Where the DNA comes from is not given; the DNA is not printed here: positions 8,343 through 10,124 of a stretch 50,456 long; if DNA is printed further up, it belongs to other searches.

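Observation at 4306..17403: Candidate nicotinate-type N-heterocycle ring-reduction pathway: Moco hydroxylase + Hnr-like + enamidase-like, with dedicated importer and two unknown-function partners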

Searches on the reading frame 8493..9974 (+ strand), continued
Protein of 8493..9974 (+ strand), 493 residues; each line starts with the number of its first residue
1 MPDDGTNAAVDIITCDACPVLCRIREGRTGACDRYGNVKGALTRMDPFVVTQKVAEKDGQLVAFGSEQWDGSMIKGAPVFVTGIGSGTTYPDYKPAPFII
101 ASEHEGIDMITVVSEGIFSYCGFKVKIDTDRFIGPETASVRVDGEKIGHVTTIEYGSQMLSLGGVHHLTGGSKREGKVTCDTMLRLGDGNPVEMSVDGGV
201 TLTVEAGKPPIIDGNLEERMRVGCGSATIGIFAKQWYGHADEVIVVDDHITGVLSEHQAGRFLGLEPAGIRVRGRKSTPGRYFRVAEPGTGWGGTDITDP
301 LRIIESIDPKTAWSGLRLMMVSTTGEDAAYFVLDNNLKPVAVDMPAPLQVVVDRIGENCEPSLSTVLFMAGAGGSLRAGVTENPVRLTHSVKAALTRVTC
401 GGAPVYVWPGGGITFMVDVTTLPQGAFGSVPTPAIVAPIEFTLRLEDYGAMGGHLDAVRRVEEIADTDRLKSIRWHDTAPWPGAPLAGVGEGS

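Call 91: search_protein_families(library=ncbifam, proteins=[L007:12500-13546:+, L061:3576-4799:+, L026:4250-6127:-, L026:1687-3024:-, L017:9088-11145:+], max_evalue=1e-10)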
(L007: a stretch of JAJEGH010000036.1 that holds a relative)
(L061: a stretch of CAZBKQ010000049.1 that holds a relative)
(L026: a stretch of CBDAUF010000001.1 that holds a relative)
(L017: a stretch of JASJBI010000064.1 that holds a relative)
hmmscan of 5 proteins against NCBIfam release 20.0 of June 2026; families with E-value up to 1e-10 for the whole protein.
L007:12500-13546:+ (348 aa): 2 families
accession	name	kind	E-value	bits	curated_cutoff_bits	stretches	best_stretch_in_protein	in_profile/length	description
NF052579.1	BetMthstMoxSdmAMthl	equivalog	7e-28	97.6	600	1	6-191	15-202/351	4beta-methylsterol monooxygenase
NF041683.1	ant_diox_AndAb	equivalog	1.1e-11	44.8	150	1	9-102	2-90/100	anthranilate 1,2-dioxygenase ferredoxin subunit AndAb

L061:3576-4799:+ (407 aa): 7 families
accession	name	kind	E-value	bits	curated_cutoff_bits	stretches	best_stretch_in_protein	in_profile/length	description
NF052585.1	SucGlutTfsCaiB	equivalog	3.6e-154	513.1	750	1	3-392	6-391/394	succinate--glutarate CoA-transferase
NF041294.1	Scnl_mescCoAtase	equivalog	5.7e-89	298.9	700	1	5-386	4-380/381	succinyl-CoA:mesaconate CoA-transferase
NF008511.0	PRK11430.1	equivalog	1.1e-83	281.5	522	1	4-366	9-355/381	CoA:oxalate CoA-transferase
NF003809.0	PRK05398.1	subfamily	2e-78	263.8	442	2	1-212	1-202/416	formyl-CoA transferase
TIGR03253.1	oxalate_frc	equivalog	1.2e-73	248.2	504.2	2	2-212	1-201/416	formyl-CoA transferase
NF002914.1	PRK03525.1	equivalog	4.6e-38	131.2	413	1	2-404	7-395/400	L-carnitine CoA-transferase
TIGR04253.1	mesacon_CoA_iso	equivalog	3.9e-30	105.1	725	1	6-406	4-400/403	2-methylfumaryl-CoA isomerase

L026:4250-6127:- (625 aa): 5 families
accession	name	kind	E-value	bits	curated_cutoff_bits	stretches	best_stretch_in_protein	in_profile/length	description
TIGR03710.1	OAFO_sf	subfamily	1.7e-189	631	482.75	1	22-619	2-561/561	2-oxoacid:acceptor oxidoreductase subunit alpha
NF006412.0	PRK08659.1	equivalog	8.2e-70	235.9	411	1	251-621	9-375/378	2-oxoacid:acceptor oxidoreductase subunit alpha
NF041170.1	Oxoac_fdxalpha_Archa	equivalog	2.5e-68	231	800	1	147-620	142-620/636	2-oxoacid:ferredoxin oxidoreductase subunit alpha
NF007206.0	PRK09627.1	equivalog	2.8e-57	194.4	579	1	271-610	22-363/375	2-oxoglutarate synthase subunit alpha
NF005507.0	PRK07119.1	subfamily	6e-44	150.3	399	1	250-592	7-316/352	3-methyl-2-oxobutanoate dehydrogenase subunit VorB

L026:1687-3024:- (445 aa): 13 families
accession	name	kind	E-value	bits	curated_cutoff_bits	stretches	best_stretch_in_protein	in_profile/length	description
TIGR01316.1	gltA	equivalog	6.8e-23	81.2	471.75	1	11-170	135-294/449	NADPH-dependent glutamate synthase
NF009410.0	PRK12771.1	subfamily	1.4e-22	80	516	1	10-358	139-422/566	NAD(P)-binding protein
NF009409.0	PRK12770.1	subfamily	7.9e-21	74.5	343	1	9-169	18-194/360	putative glutamate synthase subunit beta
NF009414.0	PRK12778.1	equivalog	2.5e-19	69.1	1103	1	11-167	433-589/752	bifunctional dihydroorotate dehydrogenase B NAD binding subunit/NADPH-dependent glutamate synthase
NF009454.0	PRK12814.1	equivalog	2.1e-17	62.7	916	1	10-168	194-343/657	putative NADPH-dependent glutamate synthase small subunit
TIGR01317.1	GOGAT_sm_gam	subfamily_domain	3.1e-17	62.6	447.7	1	10-162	144-297/485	glutamate synthase small subunit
NF010590.0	PRK13984.1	equivalog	6e-17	61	946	1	10-172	289-447/611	putative oxidoreductase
TIGR01318.1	gltD_gamma_fam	subfamily_domain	3.5e-15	55.5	482.95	1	10-165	142-299/467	glutamate synthase, small subunit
NF009413.0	PRK12775.1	equivalog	5.5e-15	54.3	1895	1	12-168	433-591/1006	putative trifunctional 2-polyprenylphenol hydroxylase/glutamate synthase subunit beta/ferritin domain-containing protein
TIGR03315.1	Se_ygfK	equivalog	2.4e-13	48.4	835.3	1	11-169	539-687/1012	putative selenate reductase subunit YgfK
NF009451.0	PRK12809.1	equivalog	1.8e-11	43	1154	1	11-133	312-431/639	formate-dependent uric acid utilization protein YgfT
NF045599.1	bili_reduct_long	exception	4.6e-11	41.7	750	0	9-183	381-539/641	bilirubin reductase, long form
NF009408.0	PRK12769.1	equivalog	5.6e-11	41.3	1003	1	10-165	328-485/659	formate-dependent uric acid utilization protein AegA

L017:9088-11145:+ (685 aa): 3 families
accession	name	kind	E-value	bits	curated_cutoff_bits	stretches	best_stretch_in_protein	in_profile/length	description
NF050156.1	CapLactmsAlpCapA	equivalog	6.9e-158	527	1000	1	6-674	3-683/689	caprolactamase subunit alpha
NF042975.2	AcphenoCarb_ApcC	equivalog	7.6e-106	355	1500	1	6-673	11-706/733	acetophenone carboxylase subunit gamma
NF042960.1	AcphenoCarb_ApcA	equivalog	1.2e-57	195.7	1250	1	6-675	4-654/658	acetophenone carboxylase subunit alpha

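Call 100: search_protein_representatives(protein=window:8493-9974:+)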
Query: 493 residues. Proteins with E-value up to 0.001 (for the whole library): 1254; up to 1e-10: 791; up to 1e-30: 291. The best 150 are listed.
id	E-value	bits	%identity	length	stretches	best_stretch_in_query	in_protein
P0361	1.1e-224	763.7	69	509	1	9-487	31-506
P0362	2.4e-184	630.6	80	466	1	1-338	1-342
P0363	1.6e-154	532.2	69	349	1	140-482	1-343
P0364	8.1e-144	496.9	66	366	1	9-333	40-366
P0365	1.8e-112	393.4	46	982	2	140-465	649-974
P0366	1.2e-109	384.1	44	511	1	10-462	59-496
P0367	9.2e-106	371.3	44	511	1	10-469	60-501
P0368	3.3e-103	362.9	47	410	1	80-464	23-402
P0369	5.2e-103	362.2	72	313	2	159-377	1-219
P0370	2.6e-102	359.9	40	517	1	13-479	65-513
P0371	3.0e-102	359.7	43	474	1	14-465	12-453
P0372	3.0e-98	346.5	40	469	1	3-471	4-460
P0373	1.6e-96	340.8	46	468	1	49-477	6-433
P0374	2.7e-95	336.8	41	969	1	9-448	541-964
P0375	1.1e-93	331.4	66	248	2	66-225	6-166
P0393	2.7e-78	280.7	47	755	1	17-393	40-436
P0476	1.8e-51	192.2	31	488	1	13-478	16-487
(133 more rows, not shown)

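Call 101: search_protein_families(library=pfam, proteins=[P0374, P0365, P0393, P0371, P0372, P0476, P0366], max_evalue=0.0001)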
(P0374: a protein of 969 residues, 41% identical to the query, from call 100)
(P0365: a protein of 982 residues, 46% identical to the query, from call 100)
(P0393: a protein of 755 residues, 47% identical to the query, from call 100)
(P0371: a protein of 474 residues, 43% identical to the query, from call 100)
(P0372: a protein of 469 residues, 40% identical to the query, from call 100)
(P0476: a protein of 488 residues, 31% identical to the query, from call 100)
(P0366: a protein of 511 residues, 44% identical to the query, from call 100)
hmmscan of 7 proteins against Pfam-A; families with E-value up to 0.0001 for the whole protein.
P0374 (969 aa): 16 families
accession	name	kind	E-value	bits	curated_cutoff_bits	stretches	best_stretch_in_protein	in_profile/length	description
PF07992.20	Pyr_redox_2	-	2.5e-36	126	26.1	1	130-426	2-291/291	Pyridine nucleotide-disulphide oxidoreductase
PF14691.11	Fer4_20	-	3.3e-21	75.6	25.8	1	37-112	30-108/113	Dihydroprymidine dehydrogenase domain II, 4Fe-4S cluster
PF13738.12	Pyr_redox_3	-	3.3e-17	63.1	30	1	218-410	127-305/305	Pyridine nucleotide-disulphide oxidoreductase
PF00070.33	Pyr_redox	-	4.1e-12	46.9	22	1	262-334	1-77/82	Pyridine nucleotide-disulphide oxidoreductase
PF13450.12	NAD_binding_8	-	9.7e-12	45.4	21.9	1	133-168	1-36/68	NAD(P)-binding Rossmann-like domain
PF01266.30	DAO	-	2.5e-10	40.9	27.9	1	130-164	1-35/353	FAD dependent oxidoreductase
PF01134.28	GIDA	-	3.1e-10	40.1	22.1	1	131-194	2-65/391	Glucose inhibited division protein A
PF01262.27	AlaDh_PNT_C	-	1.4e-09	38.1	23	0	255-291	22-58/214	Alanine dehydrogenase/PNT, C-terminal domain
PF01946.23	Thi4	-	9e-08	32.1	26.2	1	125-165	14-55/235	Thi4 family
PF01593.30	Amino_oxidase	-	2.3e-07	30.9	19.8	1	139-168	2-31/443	Flavin containing amine oxidoreductase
PF00037.32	Fer4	-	3.4e-07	30.2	21.1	1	2-23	2-23/24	4Fe-4S binding domain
PF12831.13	FAD_oxidored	-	7.8e-07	29.2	27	1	131-167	2-38/416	FAD dependent oxidoreductase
PF00890.30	FAD_binding_2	-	5.4e-06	26.3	20.4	1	131-167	2-38/414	FAD binding domain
PF01494.25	FAD_binding_3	-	6.1e-06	26.1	22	1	130-163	3-36/349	FAD binding domain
PF03486.20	HI0933_like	-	1.8e-05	24.7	50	1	130-164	2-36/244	HI0933-like protein Rossmann domain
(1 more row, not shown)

P0365 (982 aa): 17 families
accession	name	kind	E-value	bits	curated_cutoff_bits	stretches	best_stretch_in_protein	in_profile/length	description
PF07992.20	Pyr_redox_2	-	2.3e-32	113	26.1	1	279-573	2-291/291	Pyridine nucleotide-disulphide oxidoreductase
PF14691.11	Fer4_20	-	1.4e-22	80.1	25.8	1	185-261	28-107/113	Dihydroprymidine dehydrogenase domain II, 4Fe-4S cluster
PF00070.33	Pyr_redox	-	1.2e-11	45.4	22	1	407-481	1-79/82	Pyridine nucleotide-disulphide oxidoreductase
PF13738.12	Pyr_redox_3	-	3.3e-09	36.9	30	0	405-557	164-305/305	Pyridine nucleotide-disulphide oxidoreductase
PF13450.12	NAD_binding_8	-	3.7e-09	37.2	21.9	1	282-317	1-36/68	NAD(P)-binding Rossmann-like domain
PF12831.13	FAD_oxidored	-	3.6e-08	33.6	27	1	280-318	2-40/416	FAD dependent oxidoreductase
PF14697.11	Fer4_21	-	1e-07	32.4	35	1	5-50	5-56/59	4Fe-4S dicluster domain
PF01946.23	Thi4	-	2.7e-07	30.5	26.2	1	278-319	18-60/235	Thi4 family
PF13237.11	Fer4_10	-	3.6e-07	30.5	25.5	1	2-47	3-53/53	4Fe-4S dicluster domain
PF01266.30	DAO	-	7.7e-07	29.4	27.9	1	279-313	1-35/353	FAD dependent oxidoreductase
PF00037.32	Fer4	-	4e-06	26.9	21.1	0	33-51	5-23/24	4Fe-4S binding domain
PF01494.25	FAD_binding_3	-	4e-06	26.7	22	0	279-309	3-33/349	FAD binding domain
PF01262.27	AlaDh_PNT_C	-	4.6e-06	26.7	23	0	405-516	28-100/214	Alanine dehydrogenase/PNT, C-terminal domain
PF12838.12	Fer4_7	-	6.4e-06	27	27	1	7-50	1-52/52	4Fe-4S dicluster domain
PF13187.11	Fer4_9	-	7.9e-06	26.2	27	1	7-50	1-51/52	4Fe-4S dicluster domain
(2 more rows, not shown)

P0393 (755 aa): 0 families

P0371 (474 aa): 0 families

P0372 (469 aa): 0 families

P0476 (488 aa): 0 families

P0366 (511 aa): 7 families
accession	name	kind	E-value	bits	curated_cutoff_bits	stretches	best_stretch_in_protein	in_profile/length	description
PF00037.32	Fer4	-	3.7e-10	39.6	21.1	1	2-21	2-21/24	4Fe-4S binding domain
PF12838.12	Fer4_7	-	1.9e-07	31.9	27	1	7-50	1-52/52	4Fe-4S dicluster domain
PF13187.11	Fer4_9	-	8.7e-07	29.3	27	1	7-51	1-52/52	4Fe-4S dicluster domain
PF12797.12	Fer4_2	-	1.8e-06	28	24.5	1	2-19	4-21/22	4Fe-4S binding domain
PF13484.11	Fer4_16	-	4.6e-06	27.8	30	0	36-60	2-25/66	4Fe-4S double cluster binding domain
PF13237.11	Fer4_10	-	3.6e-05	24.1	25.5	0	2-20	3-21/53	4Fe-4S dicluster domain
PF25160.1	LdpA_Fe-S-bd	-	9.6e-05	22.5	27.6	0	3-25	23-45/49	LdpA Fe-S cluster-binding domain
